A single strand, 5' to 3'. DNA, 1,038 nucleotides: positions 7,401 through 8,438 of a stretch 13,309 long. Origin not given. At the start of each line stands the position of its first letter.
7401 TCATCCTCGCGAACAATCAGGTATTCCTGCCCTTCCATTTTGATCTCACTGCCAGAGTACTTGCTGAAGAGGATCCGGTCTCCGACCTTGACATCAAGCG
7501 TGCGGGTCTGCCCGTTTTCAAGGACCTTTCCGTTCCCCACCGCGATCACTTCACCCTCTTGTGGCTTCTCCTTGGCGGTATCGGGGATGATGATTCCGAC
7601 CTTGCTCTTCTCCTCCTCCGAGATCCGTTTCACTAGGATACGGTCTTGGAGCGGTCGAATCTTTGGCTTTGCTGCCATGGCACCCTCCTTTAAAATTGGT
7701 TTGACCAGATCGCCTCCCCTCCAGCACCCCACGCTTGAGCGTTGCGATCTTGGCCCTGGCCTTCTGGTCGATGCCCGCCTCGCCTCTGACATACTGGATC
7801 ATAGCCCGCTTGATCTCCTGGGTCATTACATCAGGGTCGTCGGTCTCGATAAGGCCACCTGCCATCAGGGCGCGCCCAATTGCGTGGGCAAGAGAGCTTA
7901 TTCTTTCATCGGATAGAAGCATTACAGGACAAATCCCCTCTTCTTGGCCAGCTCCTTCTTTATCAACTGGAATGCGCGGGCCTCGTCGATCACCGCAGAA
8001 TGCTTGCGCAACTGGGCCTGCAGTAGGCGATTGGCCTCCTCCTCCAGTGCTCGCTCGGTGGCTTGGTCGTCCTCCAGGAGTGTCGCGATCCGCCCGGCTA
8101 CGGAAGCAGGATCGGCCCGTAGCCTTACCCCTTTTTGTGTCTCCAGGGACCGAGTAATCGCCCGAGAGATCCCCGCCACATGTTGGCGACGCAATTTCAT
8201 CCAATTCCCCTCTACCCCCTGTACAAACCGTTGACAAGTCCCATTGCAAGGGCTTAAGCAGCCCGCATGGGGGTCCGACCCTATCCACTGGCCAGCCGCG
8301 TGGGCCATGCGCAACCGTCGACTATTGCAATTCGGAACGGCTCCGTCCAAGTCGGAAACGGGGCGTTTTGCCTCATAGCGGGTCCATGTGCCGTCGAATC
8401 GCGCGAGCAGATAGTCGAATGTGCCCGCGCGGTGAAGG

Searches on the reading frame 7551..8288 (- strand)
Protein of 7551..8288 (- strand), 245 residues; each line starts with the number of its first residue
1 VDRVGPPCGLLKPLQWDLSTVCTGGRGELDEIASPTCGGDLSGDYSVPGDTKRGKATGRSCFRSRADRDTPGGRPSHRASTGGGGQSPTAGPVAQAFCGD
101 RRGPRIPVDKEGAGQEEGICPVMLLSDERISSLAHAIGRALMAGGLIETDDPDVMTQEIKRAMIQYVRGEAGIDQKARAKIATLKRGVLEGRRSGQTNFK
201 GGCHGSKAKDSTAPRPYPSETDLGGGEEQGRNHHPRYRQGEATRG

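Call 49: search_protein_families(library=pfam, proteins=[window:7551-8288:-], max_evalue=0.01)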
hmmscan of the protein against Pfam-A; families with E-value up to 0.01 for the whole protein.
window:7551-8288:- (245 aa): 1 family
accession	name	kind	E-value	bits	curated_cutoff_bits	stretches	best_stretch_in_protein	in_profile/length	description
PF04368.18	DUF507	-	5.2e-06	27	24.7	1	122-193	91-163/182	Protein of unknown function (DUF507)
